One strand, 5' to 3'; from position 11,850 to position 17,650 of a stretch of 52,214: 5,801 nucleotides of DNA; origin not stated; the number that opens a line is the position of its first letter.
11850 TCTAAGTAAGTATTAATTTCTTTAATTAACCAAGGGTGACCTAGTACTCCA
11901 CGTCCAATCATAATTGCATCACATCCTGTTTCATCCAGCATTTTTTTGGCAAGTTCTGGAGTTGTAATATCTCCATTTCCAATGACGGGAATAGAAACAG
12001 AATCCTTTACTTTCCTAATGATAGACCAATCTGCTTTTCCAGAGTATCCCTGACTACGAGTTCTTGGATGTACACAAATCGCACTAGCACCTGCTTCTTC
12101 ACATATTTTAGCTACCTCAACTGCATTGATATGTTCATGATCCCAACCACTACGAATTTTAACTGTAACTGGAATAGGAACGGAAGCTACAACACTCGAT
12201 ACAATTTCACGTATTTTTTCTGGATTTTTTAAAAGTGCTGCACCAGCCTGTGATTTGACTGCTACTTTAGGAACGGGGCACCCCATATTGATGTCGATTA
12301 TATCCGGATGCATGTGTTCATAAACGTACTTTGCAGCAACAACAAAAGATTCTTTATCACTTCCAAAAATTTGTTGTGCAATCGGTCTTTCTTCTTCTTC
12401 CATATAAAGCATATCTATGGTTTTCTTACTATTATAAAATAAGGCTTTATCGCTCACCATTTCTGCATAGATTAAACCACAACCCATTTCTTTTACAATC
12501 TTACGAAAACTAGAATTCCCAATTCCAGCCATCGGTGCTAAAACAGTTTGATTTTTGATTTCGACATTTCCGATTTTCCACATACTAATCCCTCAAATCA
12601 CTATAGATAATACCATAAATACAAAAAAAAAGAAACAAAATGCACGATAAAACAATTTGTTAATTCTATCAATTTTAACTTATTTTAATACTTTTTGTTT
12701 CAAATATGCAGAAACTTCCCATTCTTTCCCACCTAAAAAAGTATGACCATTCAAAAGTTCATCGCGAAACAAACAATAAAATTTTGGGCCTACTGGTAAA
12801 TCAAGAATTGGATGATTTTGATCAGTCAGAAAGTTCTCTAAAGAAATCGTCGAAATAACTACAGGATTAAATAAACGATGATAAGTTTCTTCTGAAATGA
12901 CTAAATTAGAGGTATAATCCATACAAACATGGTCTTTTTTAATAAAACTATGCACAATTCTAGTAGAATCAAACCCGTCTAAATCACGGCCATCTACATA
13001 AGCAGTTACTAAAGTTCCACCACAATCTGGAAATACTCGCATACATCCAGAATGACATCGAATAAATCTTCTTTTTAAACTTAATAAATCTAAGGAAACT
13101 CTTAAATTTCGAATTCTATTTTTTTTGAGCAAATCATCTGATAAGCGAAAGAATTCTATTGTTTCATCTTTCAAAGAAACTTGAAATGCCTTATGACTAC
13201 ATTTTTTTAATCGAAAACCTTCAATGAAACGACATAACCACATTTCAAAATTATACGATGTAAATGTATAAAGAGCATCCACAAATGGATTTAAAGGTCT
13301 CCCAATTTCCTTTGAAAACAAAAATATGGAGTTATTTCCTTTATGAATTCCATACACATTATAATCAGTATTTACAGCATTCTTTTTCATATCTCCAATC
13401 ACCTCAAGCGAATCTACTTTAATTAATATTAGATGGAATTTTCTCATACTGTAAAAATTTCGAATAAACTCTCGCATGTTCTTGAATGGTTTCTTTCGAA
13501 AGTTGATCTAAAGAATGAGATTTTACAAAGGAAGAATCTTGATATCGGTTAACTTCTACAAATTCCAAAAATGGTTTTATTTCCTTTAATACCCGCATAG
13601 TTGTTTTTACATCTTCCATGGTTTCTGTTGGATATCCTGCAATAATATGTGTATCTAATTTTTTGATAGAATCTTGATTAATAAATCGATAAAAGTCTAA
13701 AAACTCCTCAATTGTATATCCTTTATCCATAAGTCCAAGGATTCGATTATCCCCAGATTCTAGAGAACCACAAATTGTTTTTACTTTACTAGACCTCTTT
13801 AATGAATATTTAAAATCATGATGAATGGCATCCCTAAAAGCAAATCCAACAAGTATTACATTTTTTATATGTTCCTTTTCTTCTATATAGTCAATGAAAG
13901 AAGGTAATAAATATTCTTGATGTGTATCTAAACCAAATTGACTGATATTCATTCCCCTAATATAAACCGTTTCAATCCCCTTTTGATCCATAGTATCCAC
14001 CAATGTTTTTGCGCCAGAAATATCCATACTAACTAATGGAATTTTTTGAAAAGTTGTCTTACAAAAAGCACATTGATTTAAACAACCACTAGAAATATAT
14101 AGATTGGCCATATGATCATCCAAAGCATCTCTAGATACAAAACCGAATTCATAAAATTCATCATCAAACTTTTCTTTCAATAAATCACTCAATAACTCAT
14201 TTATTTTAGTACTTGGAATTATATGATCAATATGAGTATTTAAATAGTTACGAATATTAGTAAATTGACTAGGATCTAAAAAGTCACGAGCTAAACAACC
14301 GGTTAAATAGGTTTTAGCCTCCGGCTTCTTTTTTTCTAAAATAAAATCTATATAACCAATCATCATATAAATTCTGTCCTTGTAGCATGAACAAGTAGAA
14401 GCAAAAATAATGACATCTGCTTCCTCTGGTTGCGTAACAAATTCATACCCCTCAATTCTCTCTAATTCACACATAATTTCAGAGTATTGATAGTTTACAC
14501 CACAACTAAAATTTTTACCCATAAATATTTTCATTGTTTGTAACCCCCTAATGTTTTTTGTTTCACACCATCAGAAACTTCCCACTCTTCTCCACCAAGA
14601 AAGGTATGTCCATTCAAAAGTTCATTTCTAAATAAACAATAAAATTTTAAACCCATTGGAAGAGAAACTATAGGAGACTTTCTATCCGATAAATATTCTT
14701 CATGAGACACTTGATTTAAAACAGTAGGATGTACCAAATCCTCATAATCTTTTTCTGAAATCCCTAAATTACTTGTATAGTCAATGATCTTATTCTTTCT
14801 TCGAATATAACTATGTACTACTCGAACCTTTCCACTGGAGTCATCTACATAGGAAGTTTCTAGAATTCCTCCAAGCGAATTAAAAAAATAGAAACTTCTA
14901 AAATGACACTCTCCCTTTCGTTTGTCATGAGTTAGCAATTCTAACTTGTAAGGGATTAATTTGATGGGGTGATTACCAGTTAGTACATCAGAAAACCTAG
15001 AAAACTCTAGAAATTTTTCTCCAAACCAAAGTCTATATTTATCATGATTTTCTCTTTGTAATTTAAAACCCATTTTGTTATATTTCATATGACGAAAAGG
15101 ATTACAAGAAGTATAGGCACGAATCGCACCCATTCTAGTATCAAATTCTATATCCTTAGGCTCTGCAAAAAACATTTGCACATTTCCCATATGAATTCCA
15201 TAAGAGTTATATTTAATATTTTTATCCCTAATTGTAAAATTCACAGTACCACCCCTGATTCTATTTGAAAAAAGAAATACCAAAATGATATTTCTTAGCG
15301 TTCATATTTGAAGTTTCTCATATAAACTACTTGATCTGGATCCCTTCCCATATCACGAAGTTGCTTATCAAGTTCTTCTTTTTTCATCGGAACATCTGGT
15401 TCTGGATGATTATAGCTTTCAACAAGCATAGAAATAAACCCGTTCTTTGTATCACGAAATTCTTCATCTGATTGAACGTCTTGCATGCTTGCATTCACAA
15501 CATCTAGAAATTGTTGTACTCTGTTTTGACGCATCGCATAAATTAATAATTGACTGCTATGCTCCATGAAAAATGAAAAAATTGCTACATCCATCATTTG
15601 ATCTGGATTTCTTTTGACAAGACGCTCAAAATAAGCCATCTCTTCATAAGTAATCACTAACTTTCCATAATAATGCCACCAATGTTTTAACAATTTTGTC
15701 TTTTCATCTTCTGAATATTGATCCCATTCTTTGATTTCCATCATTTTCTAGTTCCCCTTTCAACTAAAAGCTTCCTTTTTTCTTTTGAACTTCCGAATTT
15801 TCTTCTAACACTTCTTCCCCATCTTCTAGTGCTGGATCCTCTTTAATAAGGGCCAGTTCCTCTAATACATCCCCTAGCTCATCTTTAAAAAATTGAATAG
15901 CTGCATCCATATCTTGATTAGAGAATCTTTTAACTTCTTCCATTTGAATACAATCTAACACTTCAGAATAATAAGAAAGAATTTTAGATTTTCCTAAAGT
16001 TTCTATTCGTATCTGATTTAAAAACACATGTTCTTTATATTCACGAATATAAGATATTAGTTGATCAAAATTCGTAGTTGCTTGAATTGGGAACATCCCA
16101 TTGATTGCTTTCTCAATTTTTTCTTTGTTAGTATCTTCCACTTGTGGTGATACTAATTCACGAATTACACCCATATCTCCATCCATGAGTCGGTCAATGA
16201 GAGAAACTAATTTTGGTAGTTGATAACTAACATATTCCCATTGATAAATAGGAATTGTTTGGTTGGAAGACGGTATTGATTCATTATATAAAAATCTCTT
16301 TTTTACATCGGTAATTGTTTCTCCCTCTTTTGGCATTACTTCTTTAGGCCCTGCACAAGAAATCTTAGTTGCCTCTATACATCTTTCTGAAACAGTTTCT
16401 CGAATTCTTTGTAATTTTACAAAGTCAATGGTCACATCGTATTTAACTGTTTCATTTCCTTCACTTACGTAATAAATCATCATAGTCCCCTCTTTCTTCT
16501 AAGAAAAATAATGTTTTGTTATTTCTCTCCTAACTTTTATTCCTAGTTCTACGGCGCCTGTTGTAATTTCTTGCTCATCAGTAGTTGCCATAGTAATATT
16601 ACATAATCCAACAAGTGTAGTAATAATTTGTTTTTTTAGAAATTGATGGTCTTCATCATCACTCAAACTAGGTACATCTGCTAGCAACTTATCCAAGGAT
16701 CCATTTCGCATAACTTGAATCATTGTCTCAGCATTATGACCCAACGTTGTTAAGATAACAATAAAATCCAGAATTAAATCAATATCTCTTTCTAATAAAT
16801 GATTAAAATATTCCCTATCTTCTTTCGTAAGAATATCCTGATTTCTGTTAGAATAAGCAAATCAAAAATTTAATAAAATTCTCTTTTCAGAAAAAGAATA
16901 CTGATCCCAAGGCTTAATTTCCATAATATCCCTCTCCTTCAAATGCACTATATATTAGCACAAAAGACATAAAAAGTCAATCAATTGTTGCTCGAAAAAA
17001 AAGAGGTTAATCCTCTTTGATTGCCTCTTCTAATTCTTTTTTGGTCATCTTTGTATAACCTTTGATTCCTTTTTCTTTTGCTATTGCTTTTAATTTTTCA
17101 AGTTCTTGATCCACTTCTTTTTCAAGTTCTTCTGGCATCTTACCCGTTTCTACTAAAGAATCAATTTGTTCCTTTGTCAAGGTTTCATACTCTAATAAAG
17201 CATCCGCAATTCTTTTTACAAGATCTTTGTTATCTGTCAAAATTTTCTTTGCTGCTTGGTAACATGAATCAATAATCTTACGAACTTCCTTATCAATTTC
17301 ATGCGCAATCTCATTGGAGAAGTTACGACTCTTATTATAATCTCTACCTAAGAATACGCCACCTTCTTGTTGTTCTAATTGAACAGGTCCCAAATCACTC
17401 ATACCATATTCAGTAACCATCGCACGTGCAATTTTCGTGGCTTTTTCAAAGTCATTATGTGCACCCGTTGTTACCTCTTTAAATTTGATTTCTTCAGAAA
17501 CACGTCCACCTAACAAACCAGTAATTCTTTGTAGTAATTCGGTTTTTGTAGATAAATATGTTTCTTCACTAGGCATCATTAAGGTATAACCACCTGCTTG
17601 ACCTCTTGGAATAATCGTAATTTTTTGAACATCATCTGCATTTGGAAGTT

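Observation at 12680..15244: Two paralogous ~237-aa proteins of unrecognised family bracketing the radical SAM gene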

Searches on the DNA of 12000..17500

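Call 87: search_rna_families(source=window, start=12000, end=17500, threshold=evalue, max_evalue=0.1)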
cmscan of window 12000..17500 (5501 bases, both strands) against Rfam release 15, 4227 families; matches with E-value up to 0.1: 0.
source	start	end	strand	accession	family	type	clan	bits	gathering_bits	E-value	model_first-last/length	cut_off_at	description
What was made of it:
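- Tried and rejected: Rfam scan of the cluster found nothing (call 87).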
